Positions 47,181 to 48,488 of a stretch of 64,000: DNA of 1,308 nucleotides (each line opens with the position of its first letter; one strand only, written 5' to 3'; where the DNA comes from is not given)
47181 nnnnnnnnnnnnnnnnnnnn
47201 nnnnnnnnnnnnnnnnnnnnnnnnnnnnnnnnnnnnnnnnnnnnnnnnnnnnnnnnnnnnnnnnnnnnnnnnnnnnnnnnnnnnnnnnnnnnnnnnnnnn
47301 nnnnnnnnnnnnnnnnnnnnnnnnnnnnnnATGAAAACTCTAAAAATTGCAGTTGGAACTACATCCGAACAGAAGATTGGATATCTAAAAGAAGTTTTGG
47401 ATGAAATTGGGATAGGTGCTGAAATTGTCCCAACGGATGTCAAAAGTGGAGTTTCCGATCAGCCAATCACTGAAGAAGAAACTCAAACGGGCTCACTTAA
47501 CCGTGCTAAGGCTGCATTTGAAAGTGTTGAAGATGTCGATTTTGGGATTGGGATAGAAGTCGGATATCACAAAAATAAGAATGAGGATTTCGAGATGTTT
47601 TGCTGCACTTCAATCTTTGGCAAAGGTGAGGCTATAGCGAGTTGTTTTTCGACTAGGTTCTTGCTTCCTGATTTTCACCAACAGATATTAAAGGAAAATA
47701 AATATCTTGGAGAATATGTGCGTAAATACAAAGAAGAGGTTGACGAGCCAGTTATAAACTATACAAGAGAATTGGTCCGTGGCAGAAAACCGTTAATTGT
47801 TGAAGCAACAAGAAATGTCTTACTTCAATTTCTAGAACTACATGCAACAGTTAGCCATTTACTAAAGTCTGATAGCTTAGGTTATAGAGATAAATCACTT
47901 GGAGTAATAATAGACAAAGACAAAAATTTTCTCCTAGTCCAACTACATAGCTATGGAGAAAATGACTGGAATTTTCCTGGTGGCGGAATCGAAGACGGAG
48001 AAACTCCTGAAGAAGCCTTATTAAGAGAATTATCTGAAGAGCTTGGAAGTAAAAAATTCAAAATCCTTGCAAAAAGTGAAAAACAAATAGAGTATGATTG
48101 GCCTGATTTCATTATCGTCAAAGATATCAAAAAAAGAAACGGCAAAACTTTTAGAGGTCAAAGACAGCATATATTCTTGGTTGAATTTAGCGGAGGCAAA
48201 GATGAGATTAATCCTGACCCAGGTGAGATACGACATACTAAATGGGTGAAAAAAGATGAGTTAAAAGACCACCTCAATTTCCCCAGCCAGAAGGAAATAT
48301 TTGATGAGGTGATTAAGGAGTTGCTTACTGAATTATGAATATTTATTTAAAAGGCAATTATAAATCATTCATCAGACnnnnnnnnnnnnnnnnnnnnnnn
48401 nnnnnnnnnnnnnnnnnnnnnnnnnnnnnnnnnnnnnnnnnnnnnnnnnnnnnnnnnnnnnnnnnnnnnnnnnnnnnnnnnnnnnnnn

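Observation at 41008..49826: Very dense cluster of nucleotide pyrophosphohydrolases and nucleotidyltransferases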

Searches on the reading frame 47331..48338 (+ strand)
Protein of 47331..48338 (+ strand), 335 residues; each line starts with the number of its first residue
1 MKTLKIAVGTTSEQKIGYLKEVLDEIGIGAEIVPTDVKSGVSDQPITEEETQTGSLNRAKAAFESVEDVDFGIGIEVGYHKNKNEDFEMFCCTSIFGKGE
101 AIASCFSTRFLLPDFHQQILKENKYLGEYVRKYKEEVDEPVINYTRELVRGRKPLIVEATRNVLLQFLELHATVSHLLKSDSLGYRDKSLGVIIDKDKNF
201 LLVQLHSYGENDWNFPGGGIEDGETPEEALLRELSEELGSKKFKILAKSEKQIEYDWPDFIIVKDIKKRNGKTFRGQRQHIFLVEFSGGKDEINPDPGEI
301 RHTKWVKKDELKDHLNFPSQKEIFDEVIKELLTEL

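Call 4: search_protein_families(library=pfam, proteins=[window:47331-48338:+], max_evalue=0.01)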
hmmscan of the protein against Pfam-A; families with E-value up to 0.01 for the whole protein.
window:47331-48338:+ (335 aa): 5 families
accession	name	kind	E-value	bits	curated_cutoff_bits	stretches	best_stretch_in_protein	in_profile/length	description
PF01931.24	NTPase_I-T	-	2.7e-21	76.5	25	1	9-135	1-125/162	Protein of unknown function DUF84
PF00293.34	NUDIX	-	1.1e-19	71.3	21.1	1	191-325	7-132/134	NUDIX domain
PF22327.2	Nudt16-like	-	0.00021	21.7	27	1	199-246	23-69/161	U8 snoRNA-decapping enzyme-like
PF14815.12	NUDIX_4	-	0.00025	21.3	35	1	211-319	25-105/113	NUDIX domain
PF13869.12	NUDIX_2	-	0.0062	16.4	27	0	184-242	41-99/188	Nucleotide hydrolase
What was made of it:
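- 47331..48338 (+): YjjX-type ITPase/XTPase domain fused to an RppH-like Nudix domain. This gene was used as the anchor for the comparisons. Pfam NTPase_I-T (76.5 bits) plus NUDIX (71.3 bits) (call 4).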

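Call 8: find_encoding_contigs(protein=window:47331-48338:+, flank=10000, max_places=10)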
Protein window:47331-48338:+ (335 aa): 6 contigs read that carry it; 4 places shown.
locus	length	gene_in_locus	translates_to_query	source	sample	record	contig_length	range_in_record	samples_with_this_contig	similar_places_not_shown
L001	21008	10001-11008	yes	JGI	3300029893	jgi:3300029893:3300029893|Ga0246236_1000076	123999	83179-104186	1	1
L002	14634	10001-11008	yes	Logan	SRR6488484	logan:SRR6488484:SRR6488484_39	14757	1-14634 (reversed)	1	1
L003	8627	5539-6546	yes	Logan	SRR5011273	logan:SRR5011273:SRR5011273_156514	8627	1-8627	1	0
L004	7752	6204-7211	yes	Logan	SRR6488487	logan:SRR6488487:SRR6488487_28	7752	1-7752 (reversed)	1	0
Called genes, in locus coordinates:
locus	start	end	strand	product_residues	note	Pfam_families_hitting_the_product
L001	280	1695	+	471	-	PF02878:PGM_PMM_I, PF02879:PGM_PMM_II, PF02880:PGM_PMM_III, PF00408:PGM_PMM_IV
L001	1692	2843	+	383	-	PF00465:Fe-ADH, PF13685:Fe-ADH_2 (faint), PF25137:ADH_Fe_C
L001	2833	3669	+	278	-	PF00459:Inositol_P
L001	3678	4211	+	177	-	PF00293:NUDIX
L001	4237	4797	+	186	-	PF05014:Nuc_deoxyrib_tr (weak)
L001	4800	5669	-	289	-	PF00483:NTP_transferase, PF12804:NTP_transf_3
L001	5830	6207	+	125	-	PF12643:MazG-like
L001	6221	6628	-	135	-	PF00293:NUDIX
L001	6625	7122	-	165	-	PF04229:GrpB (weak)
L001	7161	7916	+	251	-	PF01909:NTP_transf_2, PF18765:Polbeta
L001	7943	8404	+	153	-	PF00293:NUDIX (weak)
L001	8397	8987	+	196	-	-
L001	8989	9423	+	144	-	PF01230:HIT (faint)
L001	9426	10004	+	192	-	PF01928:CYTH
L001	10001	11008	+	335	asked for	PF01931:NTPase_I-T, PF00293:NUDIX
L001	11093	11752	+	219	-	PF12146:Hydrolase_4 (faint)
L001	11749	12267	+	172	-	PF00293:NUDIX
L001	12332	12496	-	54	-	PF12961:DUF3850 (weak)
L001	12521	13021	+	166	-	-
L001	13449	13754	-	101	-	PF00665:rve, PF13683:rve_3 (weak)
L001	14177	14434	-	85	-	PF13518:HTH_28 (faint)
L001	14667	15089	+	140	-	PF03965:Penicillinase_R, PF07106:WHD_TBPIP (faint)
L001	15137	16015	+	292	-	PF05569:Peptidase_M56 (weak), PF01435:Peptidase_M48 (weak)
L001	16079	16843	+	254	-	PF13098:Thioredoxin_2 (weak), PF13462:Thioredoxin_4, PF01323:DSBA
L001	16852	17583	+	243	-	PF02683:DsbD_TM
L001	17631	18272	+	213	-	PF11303:DUF3105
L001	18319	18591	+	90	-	PF02583:Trns_repr_metal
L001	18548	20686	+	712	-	PF19335:HMBD, PF00122:E1-E2_ATPase, PF08282:Hydrolase_3 (faint), PF00702:Hydrolase, PF12710:HAD (faint)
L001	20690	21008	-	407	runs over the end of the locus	PF12704:MacB_PCD, PF02687:FtsX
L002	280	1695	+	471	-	PF02878:PGM_PMM_I, PF02879:PGM_PMM_II, PF02880:PGM_PMM_III, PF00408:PGM_PMM_IV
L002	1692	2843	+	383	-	PF00465:Fe-ADH, PF13685:Fe-ADH_2 (faint), PF25137:ADH_Fe_C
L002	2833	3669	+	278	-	PF00459:Inositol_P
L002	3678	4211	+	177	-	PF00293:NUDIX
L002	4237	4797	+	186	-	PF05014:Nuc_deoxyrib_tr (weak)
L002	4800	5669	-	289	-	PF00483:NTP_transferase, PF12804:NTP_transf_3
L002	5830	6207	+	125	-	PF12643:MazG-like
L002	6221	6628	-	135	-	PF00293:NUDIX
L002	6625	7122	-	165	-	PF04229:GrpB (weak)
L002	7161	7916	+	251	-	PF01909:NTP_transf_2, PF18765:Polbeta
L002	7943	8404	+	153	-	PF00293:NUDIX (weak)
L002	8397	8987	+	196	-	-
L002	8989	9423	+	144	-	PF01230:HIT (faint)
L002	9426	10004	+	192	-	PF01928:CYTH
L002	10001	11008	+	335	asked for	PF01931:NTPase_I-T, PF00293:NUDIX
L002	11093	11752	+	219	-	PF12146:Hydrolase_4 (faint)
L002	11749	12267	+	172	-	PF00293:NUDIX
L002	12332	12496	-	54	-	PF12961:DUF3850 (weak)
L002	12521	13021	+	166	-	-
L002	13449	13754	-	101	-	PF00665:rve, PF13683:rve_3 (weak)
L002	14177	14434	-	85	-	PF13518:HTH_28 (faint)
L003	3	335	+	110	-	?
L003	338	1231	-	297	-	PF00483:NTP_transferase, PF12804:NTP_transf_3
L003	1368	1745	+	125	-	PF12643:MazG-like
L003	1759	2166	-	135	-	PF00293:NUDIX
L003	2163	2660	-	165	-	PF04229:GrpB (weak)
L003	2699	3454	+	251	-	PF01909:NTP_transf_2, PF18765:Polbeta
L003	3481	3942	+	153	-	PF00293:NUDIX (weak)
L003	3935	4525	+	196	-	-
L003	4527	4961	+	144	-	PF01230:HIT (faint)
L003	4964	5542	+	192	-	PF01928:CYTH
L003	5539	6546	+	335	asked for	PF01931:NTPase_I-T, PF00293:NUDIX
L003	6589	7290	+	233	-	PF12146:Hydrolase_4 (faint)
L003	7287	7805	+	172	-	PF00293:NUDIX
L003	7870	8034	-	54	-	PF12961:DUF3850 (weak)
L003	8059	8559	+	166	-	-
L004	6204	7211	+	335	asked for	PF01931:NTPase_I-T, PF00293:NUDIX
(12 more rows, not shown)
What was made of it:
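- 48335..49082 (+): Alpha/beta hydrolase carrying a +1 frameshift in a T-run near 48473-48478. It is a probable pseudogene. The gene calls are shortened in the same way (219 aa in L001/L002, 233 aa in L003) in the three independent assemblies that reach the gene (call 8).
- Downstream genes are stress or resistance types: BlaI/M56, DsbA/DsbD, CsoR, Cu-ATPase and MacB (call 8).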

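Call 11: search_protein_families(library=ncbifam, proteins=[window:47331-48338:+], max_evalue=0.01)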
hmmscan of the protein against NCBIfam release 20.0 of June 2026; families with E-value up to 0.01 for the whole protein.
window:47331-48338:+ (335 aa): 22 families
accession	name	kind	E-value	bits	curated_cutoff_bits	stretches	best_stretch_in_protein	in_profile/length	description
NF001938.0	PRK00714.1-5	equivalog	9.2e-25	87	116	1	181-331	8-166/172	RNA pyrophosphohydrolase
NF001936.0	PRK00714.1-3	equivalog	8.9e-24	84.1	118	1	186-329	7-147/155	RNA pyrophosphohydrolase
TIGR00258.1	TIGR00258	equivalog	3.3e-18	66.4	117.1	1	8-133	1-123/168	inosine/xanthosine triphosphatase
NF002850.0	PRK03114.1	equivalog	1e-17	64.3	199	1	5-138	2-129/169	DUF84 family protein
NF003039.0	PRK03941.1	equivalog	1.3e-17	64.2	199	1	4-113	1-109/176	NTPase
NF001937.0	PRK00714.1-4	equivalog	5.6e-17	61.8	139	1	181-332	3-152/161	RNA pyrophosphohydrolase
NF001934.0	PRK00714.1-1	equivalog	3.1e-16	59.3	241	1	181-296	3-114/176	RNA pyrophosphohydrolase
NF001935.0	PRK00714.1-2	equivalog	4.1e-16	59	259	1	183-293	5-111/183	RNA pyrophosphohydrolase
NF008044.0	PRK10776.1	equivalog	1.7e-13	50.6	148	1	190-262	8-80/130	8-oxo-dGTP diphosphatase MutT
TIGR00586.1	mutt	equivalog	3.3e-13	49.8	97.9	1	193-320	12-119/129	8-oxo-dGTP diphosphatase MutT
NF003459.0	PRK05074.1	equivalog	7.5e-13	48.6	175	1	2-134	3-131/176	inosine/xanthosine triphosphatase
NF006530.0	PRK08999.1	equivalog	2e-11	43.5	245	1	190-258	10-78/315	Nudix family hydrolase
NF002250.0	PRK01170.1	subfamily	8e-11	42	489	1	1-135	147-278/322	bifunctional pantetheine-phosphate adenylyltransferase/NTP phosphatase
NF007834.0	PRK10546.1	equivalog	9.7e-09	35.2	156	1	192-240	9-59/135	pyrimidine (deoxy)nucleoside triphosphate diphosphatase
TIGR02705.1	nudix_YtkD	equivalog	8e-08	32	154.4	1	192-266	29-98/156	RNA deprotection pyrophosphohydrolase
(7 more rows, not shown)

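Call 12: find_homologous_proteins(query=window:47331-48338:+, max_evalue=0.00001)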
Query window:47331-48338:+ (335 aa): 44 proteins with E <= 0.00001 among 3969 candidates.
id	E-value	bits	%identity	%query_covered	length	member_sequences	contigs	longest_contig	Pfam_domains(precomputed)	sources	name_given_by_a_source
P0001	1.5e-207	707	94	100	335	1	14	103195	PF01931.26,PF00293.35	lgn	-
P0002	1.6e-203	693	91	100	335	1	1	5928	PF01931.26,PF00293.35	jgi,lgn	jgi:putative (di)nucleoside polyphosphate hydrolase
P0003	4.9e-202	688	91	100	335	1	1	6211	PF01931.26,PF00293.35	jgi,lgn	-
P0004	1.6e-199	680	90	100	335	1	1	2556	PF01931.26,PF00293.35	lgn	-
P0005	3.1e-199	679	89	100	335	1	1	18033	PF01931.26,PF00293.35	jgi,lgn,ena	-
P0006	1.3e-198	677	90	100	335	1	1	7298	PF01931.26,PF00293.35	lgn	-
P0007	6.0e-198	675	89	100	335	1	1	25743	PF01931.26,PF00293.35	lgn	-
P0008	1.1e-197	674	89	100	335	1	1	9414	PF01931.26,PF00293.35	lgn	-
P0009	2.9e-195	666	88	100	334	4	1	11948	PF01931.26,PF00293.35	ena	-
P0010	7.1e-192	655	85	100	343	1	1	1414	PF01931.26,PF00293.35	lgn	-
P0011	2.1e-191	654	86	99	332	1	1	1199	PF01931.26,PF00293.35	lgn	-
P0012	6.3e-191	652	86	100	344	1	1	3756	PF01931.26,PF00293.35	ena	-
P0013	6.2e-189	645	84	100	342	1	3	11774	PF01931.26,PF00293.35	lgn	-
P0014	3.6e-185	633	82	100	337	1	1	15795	PF01931.26,PF00293.35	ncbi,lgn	-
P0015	6.7e-162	557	90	81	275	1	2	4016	PF01931.26,PF00293.35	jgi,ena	-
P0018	6.2e-157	540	71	98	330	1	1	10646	PF01931.26,PF00293.35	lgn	-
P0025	9.0e-66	241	41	98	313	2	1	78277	PF01931.26,PF00293.35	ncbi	-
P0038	1.0e-48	185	36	99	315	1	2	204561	PF01931.26,PF00293.35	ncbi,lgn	-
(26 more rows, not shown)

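Call 13: find_encoding_contigs(protein=P0014, flank=10000, max_places=2)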
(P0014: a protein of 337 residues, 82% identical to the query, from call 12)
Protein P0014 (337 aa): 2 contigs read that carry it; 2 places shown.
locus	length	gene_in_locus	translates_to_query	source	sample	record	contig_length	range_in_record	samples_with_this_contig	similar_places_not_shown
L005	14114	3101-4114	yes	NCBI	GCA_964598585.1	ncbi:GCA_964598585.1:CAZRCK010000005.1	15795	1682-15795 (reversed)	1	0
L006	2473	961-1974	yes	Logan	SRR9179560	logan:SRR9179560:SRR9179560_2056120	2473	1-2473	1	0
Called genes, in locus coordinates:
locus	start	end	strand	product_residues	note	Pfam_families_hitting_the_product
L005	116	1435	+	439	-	-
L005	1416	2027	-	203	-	PF00149:Metallophos (weak), PF12850:Metallophos_2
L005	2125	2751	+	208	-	PF00702:Hydrolase (weak)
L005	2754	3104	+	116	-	PF00719:Pyrophosphatase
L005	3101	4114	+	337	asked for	PF01931:NTPase_I-T, PF00293:NUDIX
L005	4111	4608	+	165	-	PF00293:NUDIX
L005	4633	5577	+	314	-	PF00850:Hist_deacetyl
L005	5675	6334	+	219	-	PF00300:His_Phos_1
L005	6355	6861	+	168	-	PF00300:His_Phos_1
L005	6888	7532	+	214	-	PF01931:NTPase_I-T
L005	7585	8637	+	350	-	-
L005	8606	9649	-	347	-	PF00535:Glycos_transf_2, PF10111:Glyco_tranf_2_2, PF13641:Glyco_tranf_2_3, PF02709:Glyco_transf_7C (weak)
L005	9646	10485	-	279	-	PF05148:Methyltransf_8, PF01209:Ubie_methyltran, PF03848:TehB, PF13489:Methyltransf_23, PF08241:Methyltransf_11, PF08242:Methyltransf_12, PF13649:Methyltransf_25, PF13847:Methyltransf_31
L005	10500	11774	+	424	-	PF02475:TRM5-TYW2_MTfase (faint), PF05175:MTS, PF06325:PrmA, PF13649:Methyltransf_25 (weak), PF13847:Methyltransf_31, PF05175:MTS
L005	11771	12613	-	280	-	PF00535:Glycos_transf_2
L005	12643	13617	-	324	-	PF01073:3Beta_HSD, PF01370:Epimerase, PF02719:Polysacc_synt_2, PF04321:RmlD_sub_bind, PF07993:NAD_binding_4 (faint), PF13460:NAD_binding_10, PF16363:GDP_Man_Dehyd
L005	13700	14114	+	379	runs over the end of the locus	-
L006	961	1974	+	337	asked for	PF01931:NTPase_I-T, PF00293:NUDIX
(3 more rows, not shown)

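Call 14: find_encoding_contigs(protein=P0018, flank=10000, max_places=2)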
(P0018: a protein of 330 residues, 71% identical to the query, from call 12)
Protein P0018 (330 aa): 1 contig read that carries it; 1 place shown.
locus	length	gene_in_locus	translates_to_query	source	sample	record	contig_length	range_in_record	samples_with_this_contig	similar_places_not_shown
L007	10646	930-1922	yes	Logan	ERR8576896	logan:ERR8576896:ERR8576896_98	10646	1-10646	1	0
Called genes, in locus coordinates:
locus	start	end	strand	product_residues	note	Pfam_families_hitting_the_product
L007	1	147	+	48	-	?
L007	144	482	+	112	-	PF00719:Pyrophosphatase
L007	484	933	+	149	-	PF00293:NUDIX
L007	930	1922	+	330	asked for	PF01931:NTPase_I-T, PF00293:NUDIX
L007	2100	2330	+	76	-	-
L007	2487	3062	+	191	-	PF01227:GTP_cyclohydroI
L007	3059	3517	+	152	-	PF01242:PTPS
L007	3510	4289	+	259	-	-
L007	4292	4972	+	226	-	PF02568:ThiI (weak), PF06508:QueC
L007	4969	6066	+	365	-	PF01041:DegT_DnrJ_EryC1, PF00155:Aminotran_1_2, PF05889:SepSecS (weak)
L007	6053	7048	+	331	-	PF03407:Nucleotid_trans (weak)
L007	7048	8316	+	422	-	-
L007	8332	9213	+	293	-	PF00398:RrnaAD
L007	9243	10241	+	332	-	PF00398:RrnaAD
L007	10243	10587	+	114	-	-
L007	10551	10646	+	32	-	?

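Call 15: find_encoding_contigs(protein=P0025, flank=10000, max_places=2)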
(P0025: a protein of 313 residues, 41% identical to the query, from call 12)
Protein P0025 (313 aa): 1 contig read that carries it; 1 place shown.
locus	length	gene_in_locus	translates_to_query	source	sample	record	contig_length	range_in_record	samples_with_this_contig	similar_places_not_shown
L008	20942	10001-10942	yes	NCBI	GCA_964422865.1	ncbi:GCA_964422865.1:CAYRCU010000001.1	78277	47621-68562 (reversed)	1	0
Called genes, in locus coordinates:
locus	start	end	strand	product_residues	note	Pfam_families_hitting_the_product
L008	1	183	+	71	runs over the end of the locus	-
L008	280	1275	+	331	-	PF10343:Q_salvage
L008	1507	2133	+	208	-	PF02353:CMAS (weak), PF03848:TehB (weak), PF13489:Methyltransf_23, PF01739:CheR (faint), PF13847:Methyltransf_31 (faint), PF08241:Methyltransf_11, PF08242:Methyltransf_12, PF13649:Methyltransf_25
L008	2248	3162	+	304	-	-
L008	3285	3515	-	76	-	-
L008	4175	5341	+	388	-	PF00270:DEAD, PF04851:ResIII, PF00271:Helicase_C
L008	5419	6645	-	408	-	PF00579:tRNA-synt_1b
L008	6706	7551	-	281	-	PF00398:RrnaAD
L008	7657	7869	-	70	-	-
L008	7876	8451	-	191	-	PF01725:Ham1p_like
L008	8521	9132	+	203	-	PF02353:CMAS, PF13489:Methyltransf_23, PF13847:Methyltransf_31, PF08241:Methyltransf_11, PF08242:Methyltransf_12, PF13649:Methyltransf_25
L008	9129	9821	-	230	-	PF01177:Asp_Glu_race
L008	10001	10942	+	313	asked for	PF01931:NTPase_I-T, PF00293:NUDIX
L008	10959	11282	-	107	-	-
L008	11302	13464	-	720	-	PF13191:AAA_16 (weak), PF23569:NBD_SMAX1 (weak), PF00004:AAA, PF17871:AAA_lid_9, PF00004:AAA, PF07724:AAA_2, PF07728:AAA_5, PF10431:ClpB_D2-small, +9 more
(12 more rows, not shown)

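Call 16: find_encoding_contigs(protein=P0038, flank=10000, max_places=2)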
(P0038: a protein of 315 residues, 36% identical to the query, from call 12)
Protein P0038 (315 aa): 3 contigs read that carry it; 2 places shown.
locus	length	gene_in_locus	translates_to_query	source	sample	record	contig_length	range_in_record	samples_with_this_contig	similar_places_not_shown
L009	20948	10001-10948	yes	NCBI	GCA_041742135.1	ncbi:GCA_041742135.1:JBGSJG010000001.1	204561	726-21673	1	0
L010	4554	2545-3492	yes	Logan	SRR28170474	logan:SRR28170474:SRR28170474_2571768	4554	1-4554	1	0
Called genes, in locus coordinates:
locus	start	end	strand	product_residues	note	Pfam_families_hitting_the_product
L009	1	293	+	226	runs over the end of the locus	PF00702:Hydrolase, PF06888:Put_Phosphatase (faint), PF13419:HAD_2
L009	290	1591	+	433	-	PF00697:PRAI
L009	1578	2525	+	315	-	PF02541:Ppx-GppA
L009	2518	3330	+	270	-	PF00106:adh_short, PF01370:Epimerase, PF08659:KR, PF13561:adh_short_C2, PF08643:DUF1776 (faint)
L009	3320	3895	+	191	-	-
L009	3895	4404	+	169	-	PF01467:CTP_transf_like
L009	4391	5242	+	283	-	PF13641:Glyco_tranf_2_3, PF00535:Glycos_transf_2, PF10111:Glyco_tranf_2_2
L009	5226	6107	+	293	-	PF01633:Choline_kinase (weak), PF01636:APH (faint)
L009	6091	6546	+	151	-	PF00293:NUDIX (weak)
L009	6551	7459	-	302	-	PF01931:NTPase_I-T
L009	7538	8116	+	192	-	PF01928:CYTH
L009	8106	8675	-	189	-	PF01725:Ham1p_like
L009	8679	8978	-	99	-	-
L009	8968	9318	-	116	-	PF04266:ASCH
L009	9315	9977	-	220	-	PF01909:NTP_transf_2 (weak), PF18765:Polbeta (weak)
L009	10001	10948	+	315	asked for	PF01931:NTPase_I-T, PF00293:NUDIX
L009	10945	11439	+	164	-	PF00293:NUDIX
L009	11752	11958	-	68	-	-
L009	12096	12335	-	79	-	-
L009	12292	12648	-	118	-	-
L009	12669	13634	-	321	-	-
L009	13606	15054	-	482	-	PF00749:tRNA-synt_1c, PF19269:Anticodon_2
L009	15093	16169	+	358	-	-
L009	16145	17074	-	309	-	PF00768:Peptidase_S11, PF02113:Peptidase_S13 (weak), PF13354:Beta-lactamase2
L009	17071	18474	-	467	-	PF01336:tRNA_anti-codon, PF00152:tRNA-synt_2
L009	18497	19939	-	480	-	PF13328:HD_4, PF01966:HD, PF04607:RelA_SpoT, PF02824:TGS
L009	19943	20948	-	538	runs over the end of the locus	PF01368:DHH, PF02272:DHHA1, PF17768:RecJ_OB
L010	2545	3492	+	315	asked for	PF01931:NTPase_I-T, PF00293:NUDIX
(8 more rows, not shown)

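Call 19: find_related_loci(query=A1, collection=genome_contigs, flank=10000)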
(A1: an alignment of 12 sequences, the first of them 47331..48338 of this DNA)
Query A1 (335 aa) in genome_contigs; peptide patterns used: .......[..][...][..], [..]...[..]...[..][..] (x = any residue, [..] = any of these).
174 stretches matched a pattern; 94 encode a relative of the query (tblastn E <= 1e-3); the best 80 are kept; 80 distinct loci.
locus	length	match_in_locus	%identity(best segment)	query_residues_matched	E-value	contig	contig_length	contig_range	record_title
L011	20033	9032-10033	88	1-335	0e+0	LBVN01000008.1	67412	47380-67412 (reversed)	MAG: Candidatus Woesebacteria bacterium GW2011_GWB1_38_8b UT10_C0008, whole genome shotgun sequence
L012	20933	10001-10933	41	4-331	3e-73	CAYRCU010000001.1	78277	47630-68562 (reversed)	MAG TPA_asm: uncultured Gammaproteobacteria bacterium isolate SRP338002_co1_166 genome assembly, contig: NODE_299_length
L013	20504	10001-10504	63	2-169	2e-70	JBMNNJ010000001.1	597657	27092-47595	MAG: Patescibacteria group bacterium isolate SBF912LR0HQ0104 contig_45780, whole genome shotgun sequence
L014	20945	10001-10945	36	1-332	5e-62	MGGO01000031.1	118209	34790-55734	MAG: Candidatus Woesebacteria bacterium RIFCSPHIGHO2_01_FULL_44_10 rifcsphigho2_01_scaffold_924, whole genome shotgun se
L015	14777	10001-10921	36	4-327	7e-62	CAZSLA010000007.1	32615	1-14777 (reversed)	MAG TPA_asm: uncultured Gammaproteobacteria bacterium isolate binchicken_co60_48 genome assembly, contig: NODE_1934_leng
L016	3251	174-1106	37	4-331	2e-61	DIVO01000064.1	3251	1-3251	MAG TPA_asm: Patescibacteria group bacterium UBA6130 UBA6130_contig_22472, whole genome shotgun sequence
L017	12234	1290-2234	38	4-335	3e-65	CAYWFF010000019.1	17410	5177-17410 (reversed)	MAG TPA_asm: uncultured Gammaproteobacteria bacterium isolate SRP193661_co1_213 genome assembly, contig: NODE_3351_lengt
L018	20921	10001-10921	35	4-327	5e-58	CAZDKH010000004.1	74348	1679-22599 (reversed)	MAG TPA_asm: uncultured Gammaproteobacteria bacterium isolate SRP231805_co4_168 genome assembly, contig: k141_37216, who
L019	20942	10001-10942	34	1-331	4e-56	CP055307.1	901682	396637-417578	MAG: Candidatus Woesebacteria bacterium isolate Ch104b chromosome, complete genome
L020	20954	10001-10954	35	1-335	7e-56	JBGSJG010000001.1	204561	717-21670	MAG: Patescibacteria group bacterium isolate JTS-AC151 k141_990513, whole genome shotgun sequence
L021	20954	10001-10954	36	1-335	2e-55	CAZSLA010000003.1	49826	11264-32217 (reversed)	MAG TPA_asm: uncultured Gammaproteobacteria bacterium isolate binchicken_co60_48 genome assembly, contig: NODE_980_lengt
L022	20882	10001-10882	36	2-329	2e-53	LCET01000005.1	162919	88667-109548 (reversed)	MAG: Candidatus Woesebacteria bacterium GW2011_GWC1_42_9 UV51_C0005, whole genome shotgun sequence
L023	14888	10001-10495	49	157-331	7e-49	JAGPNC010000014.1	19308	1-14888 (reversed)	Candidatus Shapirobacteria bacterium isolate Gw_SlDig_bin_51 Gw_SlDig_4753_length_19308_cov_8.429070, whole genome shotg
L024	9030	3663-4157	49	157-331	6e-48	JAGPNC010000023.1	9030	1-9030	Candidatus Shapirobacteria bacterium isolate Gw_SlDig_bin_51 Gw_SlDig_15657_length_9030_cov_11.452432, whole genome shot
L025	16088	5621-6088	51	174-331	1e-44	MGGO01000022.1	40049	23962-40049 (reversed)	MAG: Candidatus Woesebacteria bacterium RIFCSPHIGHO2_01_FULL_44_10 rifcsphigho2_01_scaffold_5594, whole genome shotgun s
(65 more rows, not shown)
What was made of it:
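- The closest species representative is a Woesebacteria genome, with 88% identity in the fusion gene (call 19).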

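Call 25: find_encoding_contigs(protein=P0001, flank=10000, max_places=3)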
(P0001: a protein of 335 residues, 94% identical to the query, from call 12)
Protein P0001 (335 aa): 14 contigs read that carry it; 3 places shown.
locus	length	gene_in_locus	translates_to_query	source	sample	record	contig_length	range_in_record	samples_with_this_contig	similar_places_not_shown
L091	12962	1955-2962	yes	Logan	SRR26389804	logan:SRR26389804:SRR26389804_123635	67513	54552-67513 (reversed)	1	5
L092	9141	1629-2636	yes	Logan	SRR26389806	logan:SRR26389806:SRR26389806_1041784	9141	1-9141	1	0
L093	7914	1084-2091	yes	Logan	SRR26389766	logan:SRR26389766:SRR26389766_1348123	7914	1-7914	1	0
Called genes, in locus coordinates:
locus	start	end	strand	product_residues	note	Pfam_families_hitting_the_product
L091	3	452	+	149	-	?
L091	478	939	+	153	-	PF00293:NUDIX (weak)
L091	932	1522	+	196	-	-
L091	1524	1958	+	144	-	PF01230:HIT (weak)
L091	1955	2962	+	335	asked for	PF01931:NTPase_I-T, PF00293:NUDIX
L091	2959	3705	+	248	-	PF12146:Hydrolase_4 (faint)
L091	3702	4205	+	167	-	PF00293:NUDIX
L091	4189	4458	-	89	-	PF12961:DUF3850, PF04266:ASCH (weak)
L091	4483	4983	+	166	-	-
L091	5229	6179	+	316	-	PF01555:N6_N4_Mtase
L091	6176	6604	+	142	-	-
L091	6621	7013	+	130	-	PF01878:EVE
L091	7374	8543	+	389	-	PF00270:DEAD, PF04851:ResIII, PF13604:AAA_30 (faint), PF13245:AAA_19 (faint), PF00271:Helicase_C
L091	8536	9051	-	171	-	PF00293:NUDIX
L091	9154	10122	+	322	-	PF01207:Dus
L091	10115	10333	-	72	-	-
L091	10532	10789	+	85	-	PF04226:Transgly_assoc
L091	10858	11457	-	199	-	PF03412:Peptidase_C39, PF13529:Peptidase_C39_2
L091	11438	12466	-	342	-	PF01071:GARS_A (weak), PF07478:Dala_Dala_lig_C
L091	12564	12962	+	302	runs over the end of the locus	PF17773:UPF0176_N, PF00581:Rhodanese, PF12368:Rhodanese_C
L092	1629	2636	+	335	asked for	PF01931:NTPase_I-T, PF00293:NUDIX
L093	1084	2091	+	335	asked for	PF01931:NTPase_I-T, PF00293:NUDIX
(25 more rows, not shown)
